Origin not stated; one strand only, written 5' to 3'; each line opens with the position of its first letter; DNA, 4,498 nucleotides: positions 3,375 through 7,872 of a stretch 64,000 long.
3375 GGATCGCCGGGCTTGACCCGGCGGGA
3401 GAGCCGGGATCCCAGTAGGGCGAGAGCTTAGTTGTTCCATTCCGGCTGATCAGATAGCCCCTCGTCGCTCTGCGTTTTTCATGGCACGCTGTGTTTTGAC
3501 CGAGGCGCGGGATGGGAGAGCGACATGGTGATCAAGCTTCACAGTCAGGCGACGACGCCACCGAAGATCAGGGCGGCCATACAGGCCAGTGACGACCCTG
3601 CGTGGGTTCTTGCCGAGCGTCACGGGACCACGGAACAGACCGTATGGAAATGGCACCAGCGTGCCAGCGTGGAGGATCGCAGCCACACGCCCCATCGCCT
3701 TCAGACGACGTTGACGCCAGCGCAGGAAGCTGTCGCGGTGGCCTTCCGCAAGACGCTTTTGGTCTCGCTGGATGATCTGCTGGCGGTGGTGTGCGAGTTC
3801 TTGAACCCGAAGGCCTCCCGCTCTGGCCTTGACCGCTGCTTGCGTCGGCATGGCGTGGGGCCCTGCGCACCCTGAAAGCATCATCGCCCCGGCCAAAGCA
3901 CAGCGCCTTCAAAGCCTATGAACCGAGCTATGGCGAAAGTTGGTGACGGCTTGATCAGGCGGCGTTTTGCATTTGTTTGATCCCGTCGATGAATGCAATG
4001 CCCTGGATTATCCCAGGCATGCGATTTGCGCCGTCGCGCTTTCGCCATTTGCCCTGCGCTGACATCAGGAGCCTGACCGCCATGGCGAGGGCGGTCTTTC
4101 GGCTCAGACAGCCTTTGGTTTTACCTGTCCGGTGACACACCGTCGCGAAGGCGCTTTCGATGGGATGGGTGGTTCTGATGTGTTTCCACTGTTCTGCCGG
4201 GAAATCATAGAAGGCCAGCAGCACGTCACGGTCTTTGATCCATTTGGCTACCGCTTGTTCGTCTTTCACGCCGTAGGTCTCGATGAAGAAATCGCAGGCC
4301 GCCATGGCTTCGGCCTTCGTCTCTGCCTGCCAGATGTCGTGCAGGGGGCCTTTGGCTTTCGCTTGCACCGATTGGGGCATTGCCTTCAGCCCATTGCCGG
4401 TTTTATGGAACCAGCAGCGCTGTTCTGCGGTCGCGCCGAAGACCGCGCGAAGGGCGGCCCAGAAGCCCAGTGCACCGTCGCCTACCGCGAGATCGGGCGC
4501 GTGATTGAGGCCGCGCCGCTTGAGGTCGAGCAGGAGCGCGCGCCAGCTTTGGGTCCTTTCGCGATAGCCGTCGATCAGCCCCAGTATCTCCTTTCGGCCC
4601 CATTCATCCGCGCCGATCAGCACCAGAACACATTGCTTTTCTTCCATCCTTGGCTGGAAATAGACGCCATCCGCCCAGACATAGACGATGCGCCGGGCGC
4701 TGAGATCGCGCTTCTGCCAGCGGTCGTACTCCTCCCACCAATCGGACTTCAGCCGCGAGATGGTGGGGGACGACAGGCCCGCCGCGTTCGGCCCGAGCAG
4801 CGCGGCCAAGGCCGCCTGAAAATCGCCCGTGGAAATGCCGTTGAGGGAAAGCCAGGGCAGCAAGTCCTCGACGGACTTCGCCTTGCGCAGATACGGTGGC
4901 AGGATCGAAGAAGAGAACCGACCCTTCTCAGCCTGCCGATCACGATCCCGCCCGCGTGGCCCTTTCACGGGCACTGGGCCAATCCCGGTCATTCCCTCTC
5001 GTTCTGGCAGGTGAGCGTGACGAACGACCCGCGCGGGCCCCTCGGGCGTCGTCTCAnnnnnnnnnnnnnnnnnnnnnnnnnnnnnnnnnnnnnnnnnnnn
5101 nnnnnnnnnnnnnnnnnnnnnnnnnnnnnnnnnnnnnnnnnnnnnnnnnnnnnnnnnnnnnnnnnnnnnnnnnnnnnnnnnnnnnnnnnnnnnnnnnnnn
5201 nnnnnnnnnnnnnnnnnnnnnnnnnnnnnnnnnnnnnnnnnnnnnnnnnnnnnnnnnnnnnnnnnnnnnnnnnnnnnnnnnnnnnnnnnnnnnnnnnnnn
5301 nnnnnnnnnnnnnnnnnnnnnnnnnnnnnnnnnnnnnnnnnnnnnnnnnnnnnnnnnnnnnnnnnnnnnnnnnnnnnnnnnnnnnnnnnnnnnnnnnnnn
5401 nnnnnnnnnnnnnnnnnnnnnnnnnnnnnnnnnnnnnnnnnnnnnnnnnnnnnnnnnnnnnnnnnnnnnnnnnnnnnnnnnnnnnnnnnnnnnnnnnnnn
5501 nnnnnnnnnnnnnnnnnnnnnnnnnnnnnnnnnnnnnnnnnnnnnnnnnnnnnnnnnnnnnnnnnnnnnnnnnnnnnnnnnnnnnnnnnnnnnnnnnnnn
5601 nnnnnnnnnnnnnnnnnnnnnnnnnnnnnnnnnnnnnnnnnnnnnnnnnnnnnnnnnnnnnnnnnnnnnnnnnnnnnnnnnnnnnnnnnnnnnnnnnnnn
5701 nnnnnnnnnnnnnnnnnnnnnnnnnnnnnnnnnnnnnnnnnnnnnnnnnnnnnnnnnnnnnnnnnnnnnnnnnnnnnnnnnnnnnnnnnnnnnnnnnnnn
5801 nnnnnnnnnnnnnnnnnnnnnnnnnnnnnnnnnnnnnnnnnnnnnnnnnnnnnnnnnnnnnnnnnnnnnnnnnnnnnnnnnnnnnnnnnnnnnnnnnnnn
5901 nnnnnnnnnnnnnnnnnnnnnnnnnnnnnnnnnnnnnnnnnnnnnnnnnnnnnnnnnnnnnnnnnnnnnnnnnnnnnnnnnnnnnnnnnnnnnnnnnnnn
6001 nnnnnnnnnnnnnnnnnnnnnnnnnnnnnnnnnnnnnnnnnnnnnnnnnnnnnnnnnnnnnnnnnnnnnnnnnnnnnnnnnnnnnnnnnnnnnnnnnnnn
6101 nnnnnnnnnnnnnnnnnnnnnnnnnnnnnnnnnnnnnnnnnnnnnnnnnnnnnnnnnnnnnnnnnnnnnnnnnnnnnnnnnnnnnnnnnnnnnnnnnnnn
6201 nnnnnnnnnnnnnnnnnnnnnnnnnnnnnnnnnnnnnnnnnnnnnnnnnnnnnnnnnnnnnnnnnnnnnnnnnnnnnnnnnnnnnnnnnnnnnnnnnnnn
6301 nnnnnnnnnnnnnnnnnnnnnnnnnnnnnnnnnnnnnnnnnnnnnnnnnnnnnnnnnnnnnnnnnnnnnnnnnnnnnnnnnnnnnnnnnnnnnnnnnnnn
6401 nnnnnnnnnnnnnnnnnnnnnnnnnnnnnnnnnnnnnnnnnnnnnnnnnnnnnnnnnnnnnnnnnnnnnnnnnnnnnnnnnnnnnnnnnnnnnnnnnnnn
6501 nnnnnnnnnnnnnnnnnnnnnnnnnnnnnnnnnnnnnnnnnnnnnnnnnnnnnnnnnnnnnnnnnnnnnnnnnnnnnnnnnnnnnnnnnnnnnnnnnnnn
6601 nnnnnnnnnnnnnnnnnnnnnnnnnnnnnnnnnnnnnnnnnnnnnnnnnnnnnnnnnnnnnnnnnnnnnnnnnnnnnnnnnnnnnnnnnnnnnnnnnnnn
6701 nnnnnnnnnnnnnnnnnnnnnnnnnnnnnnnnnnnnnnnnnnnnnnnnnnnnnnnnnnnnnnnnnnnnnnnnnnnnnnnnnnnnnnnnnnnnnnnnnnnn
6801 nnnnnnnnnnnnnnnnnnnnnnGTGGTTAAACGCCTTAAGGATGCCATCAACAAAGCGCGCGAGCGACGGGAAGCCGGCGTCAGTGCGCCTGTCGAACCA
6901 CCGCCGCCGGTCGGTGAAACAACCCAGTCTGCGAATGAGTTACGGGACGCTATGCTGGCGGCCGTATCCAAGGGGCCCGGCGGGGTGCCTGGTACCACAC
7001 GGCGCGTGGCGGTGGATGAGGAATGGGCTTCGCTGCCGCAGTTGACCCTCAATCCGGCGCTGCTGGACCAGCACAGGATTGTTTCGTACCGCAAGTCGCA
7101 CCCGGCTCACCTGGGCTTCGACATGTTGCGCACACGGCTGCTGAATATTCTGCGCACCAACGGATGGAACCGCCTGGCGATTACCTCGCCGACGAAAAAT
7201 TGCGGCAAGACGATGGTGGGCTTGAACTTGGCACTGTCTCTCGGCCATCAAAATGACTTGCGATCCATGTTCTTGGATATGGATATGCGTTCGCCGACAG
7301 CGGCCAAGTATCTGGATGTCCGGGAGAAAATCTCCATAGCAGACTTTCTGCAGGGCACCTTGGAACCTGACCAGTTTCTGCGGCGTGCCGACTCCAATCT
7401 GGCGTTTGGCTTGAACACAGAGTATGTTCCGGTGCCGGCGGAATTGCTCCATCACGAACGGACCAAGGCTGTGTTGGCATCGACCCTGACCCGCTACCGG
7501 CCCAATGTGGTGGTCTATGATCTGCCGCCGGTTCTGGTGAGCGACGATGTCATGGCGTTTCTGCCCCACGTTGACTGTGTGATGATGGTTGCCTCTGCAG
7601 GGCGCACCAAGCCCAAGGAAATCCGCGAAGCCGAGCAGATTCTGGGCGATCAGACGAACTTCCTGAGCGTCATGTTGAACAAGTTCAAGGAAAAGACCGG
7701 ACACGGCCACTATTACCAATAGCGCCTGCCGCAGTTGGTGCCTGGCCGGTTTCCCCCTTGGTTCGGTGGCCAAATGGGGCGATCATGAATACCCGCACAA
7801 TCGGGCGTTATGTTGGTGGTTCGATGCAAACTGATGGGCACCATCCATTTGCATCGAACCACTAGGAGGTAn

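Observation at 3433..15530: Two near-identical inverted IS256 copies bracket an 8.85-kb module; one is a simple insertion with an 8-bp duplication, the other is a deletion junction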

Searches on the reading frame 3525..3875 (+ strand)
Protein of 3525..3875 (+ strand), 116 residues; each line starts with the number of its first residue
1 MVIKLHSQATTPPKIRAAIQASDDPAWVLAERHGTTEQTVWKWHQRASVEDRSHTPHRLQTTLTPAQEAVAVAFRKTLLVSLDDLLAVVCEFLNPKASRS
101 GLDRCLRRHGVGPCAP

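Call 9: search_protein_families(library=pfam, proteins=[window:3525-3875:+])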
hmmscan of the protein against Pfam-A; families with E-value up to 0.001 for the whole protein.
window:3525-3875:+ (116 aa): 0 families

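Call 58: search_protein_families(library=ncbifam, proteins=[window:3525-3875:+], max_evalue=0.000001)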
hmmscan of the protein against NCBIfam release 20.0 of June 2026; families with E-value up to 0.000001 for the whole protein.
window:3525-3875:+ (116 aa): 1 family
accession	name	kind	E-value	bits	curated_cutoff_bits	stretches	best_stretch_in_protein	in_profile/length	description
NF033577.2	transpos_IS481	equivalog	3.3e-14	53.1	224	1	24-111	14-107/284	IS481 family transposase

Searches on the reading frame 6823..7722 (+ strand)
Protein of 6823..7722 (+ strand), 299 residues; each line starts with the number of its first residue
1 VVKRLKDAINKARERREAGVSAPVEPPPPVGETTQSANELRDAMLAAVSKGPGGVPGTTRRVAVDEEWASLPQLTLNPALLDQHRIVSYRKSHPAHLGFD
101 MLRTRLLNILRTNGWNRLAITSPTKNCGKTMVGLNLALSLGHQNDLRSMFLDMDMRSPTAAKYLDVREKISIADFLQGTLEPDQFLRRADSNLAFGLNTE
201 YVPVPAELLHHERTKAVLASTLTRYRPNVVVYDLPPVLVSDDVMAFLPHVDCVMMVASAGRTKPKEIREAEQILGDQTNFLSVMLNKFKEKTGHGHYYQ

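Call 9: search_protein_families(library=pfam, proteins=[window:6823-7722:+])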
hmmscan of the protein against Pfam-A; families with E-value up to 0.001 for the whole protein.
window:6823-7722:+ (299 aa): 0 families

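Call 44: search_protein_families(library=ncbifam, proteins=[window:6823-7722:+], max_evalue=0.00001)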
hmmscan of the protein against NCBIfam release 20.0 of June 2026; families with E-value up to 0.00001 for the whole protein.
window:6823-7722:+ (299 aa): 6 families
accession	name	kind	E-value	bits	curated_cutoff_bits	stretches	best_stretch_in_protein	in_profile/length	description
TIGR03018.1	pepcterm_TyrKin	hypoth_equivalog_domain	9.4e-27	93.7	230.65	1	99-286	15-207/207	XrtA-associated tyrosine autokinase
TIGR01007.1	eps_fam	subfamily_domain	1.8e-19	70.1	108.05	1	110-297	12-200/204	polysaccharide biosynthesis tyrosine autokinase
NF007350.0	PRK09841.1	equivalog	3.1e-16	58.6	1248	1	102-274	518-688/726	tyrosine-protein kinase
NF008568.0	PRK11519.1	equivalog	5.6e-12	44.7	1068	1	102-269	513-678/720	tyrosine-protein kinase Wzc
TIGR01005.1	eps_transp_fam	subfamily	6.8e-09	34.5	411.7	1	98-288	529-718/754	exopolysaccharide transport protein family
TIGR03029.1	EpsG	equivalog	2.4e-07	30.2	313.8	1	72-265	60-251/274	chain length determinant protein tyrosine kinase EpsG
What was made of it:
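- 6823..7722 (+): XrtA-associated type tyrosine autokinase-like gene (BY-kinase-like). TIGR03018 at 93.7 bits and TIGR01007 at 70 bits, both below their cut-offs (call 44).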
